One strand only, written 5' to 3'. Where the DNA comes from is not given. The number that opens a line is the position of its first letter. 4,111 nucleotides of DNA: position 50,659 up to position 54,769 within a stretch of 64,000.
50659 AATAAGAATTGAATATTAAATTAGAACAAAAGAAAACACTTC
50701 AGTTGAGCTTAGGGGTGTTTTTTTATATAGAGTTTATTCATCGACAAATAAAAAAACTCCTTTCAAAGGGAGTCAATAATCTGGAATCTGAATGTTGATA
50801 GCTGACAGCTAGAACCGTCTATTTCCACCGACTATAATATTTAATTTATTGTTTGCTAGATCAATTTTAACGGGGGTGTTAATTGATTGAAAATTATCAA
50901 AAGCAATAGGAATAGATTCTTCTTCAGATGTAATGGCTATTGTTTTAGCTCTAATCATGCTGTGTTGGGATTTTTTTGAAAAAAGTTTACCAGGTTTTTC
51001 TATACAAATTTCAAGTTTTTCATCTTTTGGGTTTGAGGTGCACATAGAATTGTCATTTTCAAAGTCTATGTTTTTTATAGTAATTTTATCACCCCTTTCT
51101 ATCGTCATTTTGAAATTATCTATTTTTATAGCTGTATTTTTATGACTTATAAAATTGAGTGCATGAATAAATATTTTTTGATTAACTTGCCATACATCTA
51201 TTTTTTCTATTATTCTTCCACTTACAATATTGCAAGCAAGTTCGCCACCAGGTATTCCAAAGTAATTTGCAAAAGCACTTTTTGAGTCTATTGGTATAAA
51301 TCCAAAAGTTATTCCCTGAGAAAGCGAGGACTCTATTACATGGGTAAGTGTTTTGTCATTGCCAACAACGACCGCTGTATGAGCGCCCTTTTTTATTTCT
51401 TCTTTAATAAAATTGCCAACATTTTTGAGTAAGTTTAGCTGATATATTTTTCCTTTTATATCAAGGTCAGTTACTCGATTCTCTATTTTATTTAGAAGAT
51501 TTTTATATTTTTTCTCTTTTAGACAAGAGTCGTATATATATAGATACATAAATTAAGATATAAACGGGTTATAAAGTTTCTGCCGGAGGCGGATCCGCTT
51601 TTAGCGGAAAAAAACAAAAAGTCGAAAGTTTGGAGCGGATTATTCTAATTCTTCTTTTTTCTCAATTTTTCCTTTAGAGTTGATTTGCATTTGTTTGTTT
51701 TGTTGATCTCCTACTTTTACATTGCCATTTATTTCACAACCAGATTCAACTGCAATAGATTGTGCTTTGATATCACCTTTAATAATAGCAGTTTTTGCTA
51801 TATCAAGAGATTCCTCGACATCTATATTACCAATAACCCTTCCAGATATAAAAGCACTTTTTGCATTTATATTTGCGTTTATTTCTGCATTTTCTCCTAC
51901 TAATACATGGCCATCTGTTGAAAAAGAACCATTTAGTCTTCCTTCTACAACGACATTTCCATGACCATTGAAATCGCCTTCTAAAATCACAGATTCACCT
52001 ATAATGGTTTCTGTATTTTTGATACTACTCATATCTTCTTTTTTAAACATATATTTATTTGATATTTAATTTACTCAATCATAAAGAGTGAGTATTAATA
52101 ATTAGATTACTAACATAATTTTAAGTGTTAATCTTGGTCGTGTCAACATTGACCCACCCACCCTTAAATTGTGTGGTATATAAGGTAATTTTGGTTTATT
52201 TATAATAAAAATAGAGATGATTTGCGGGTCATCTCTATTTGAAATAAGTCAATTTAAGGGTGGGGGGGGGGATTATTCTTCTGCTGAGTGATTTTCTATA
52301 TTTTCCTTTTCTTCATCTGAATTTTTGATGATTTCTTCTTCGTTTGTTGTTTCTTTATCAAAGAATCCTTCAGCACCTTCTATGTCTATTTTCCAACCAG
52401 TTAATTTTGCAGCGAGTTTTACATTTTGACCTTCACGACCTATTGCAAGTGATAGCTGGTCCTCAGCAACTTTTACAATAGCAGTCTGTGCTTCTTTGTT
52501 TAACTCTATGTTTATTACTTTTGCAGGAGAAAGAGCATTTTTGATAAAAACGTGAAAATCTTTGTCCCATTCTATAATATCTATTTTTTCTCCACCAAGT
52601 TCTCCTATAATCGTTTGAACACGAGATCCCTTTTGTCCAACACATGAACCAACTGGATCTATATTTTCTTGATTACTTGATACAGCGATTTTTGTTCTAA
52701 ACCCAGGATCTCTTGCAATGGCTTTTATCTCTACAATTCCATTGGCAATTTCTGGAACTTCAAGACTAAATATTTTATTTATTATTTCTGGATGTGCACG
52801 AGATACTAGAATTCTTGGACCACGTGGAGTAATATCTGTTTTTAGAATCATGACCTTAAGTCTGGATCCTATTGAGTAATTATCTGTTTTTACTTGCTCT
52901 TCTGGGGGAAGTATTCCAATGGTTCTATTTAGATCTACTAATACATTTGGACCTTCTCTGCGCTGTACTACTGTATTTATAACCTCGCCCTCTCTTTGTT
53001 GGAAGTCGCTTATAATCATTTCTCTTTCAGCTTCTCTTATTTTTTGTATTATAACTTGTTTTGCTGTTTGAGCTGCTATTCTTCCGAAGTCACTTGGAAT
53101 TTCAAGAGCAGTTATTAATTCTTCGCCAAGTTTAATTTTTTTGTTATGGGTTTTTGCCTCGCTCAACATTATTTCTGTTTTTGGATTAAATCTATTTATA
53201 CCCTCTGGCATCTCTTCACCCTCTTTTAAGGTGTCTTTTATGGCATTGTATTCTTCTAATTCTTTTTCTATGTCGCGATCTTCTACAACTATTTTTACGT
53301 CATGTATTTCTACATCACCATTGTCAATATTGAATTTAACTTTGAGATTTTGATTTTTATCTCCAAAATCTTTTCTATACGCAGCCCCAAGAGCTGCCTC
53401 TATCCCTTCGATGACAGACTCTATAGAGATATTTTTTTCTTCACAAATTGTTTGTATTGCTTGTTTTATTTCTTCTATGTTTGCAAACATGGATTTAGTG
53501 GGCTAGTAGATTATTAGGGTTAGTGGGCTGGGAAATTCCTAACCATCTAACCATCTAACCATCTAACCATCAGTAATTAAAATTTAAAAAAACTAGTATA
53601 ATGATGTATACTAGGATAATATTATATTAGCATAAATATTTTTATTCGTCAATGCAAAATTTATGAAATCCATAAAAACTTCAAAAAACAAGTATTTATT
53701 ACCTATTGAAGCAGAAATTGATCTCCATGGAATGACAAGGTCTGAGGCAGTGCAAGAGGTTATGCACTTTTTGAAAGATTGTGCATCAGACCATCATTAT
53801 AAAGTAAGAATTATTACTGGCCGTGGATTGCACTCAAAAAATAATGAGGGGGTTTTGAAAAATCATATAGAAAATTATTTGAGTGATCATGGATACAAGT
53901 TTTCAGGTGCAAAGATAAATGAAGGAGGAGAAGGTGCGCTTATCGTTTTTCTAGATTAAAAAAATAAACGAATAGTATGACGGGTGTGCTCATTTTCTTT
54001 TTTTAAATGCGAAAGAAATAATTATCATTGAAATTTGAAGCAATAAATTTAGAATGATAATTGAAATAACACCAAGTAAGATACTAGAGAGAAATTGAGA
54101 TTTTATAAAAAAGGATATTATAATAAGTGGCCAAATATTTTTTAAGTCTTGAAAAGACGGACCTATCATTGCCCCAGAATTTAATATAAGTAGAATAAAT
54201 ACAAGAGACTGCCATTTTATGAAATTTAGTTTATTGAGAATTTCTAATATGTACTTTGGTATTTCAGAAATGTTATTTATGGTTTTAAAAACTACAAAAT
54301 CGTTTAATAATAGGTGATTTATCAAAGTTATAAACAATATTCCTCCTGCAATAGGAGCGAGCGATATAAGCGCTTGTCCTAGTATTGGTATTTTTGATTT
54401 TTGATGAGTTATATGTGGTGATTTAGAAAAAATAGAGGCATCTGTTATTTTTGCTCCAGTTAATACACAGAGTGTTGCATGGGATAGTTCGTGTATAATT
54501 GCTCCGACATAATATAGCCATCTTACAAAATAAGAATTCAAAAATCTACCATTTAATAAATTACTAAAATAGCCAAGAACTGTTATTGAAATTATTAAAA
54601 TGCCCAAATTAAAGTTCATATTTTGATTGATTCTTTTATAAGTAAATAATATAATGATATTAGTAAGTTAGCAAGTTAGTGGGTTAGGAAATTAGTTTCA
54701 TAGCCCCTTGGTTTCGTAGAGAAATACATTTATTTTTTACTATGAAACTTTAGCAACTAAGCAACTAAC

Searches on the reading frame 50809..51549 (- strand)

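Call 40: search_protein_families(library=pfam, proteins=[window:50809-51549:-], max_evalue=0.001)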
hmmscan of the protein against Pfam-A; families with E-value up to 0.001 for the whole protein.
window:50809-51549:- (246 aa): 1 family
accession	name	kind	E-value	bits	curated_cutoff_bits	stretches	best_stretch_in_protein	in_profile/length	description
PF00781.29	DAGK_cat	-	0.00016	21.7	23.6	1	13-122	13-125/125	Diacylglycerol kinase catalytic domain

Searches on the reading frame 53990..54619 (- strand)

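Call 40: search_protein_families(library=pfam, proteins=[window:53990-54619:-], max_evalue=0.001)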
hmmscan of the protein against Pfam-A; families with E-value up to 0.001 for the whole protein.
window:53990-54619:- (209 aa): 1 family
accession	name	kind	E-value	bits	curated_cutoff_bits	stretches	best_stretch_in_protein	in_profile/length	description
PF13398.12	Peptidase_M50B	-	8.2e-06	26.1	26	1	26-100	11-85/201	Peptidase M50B-like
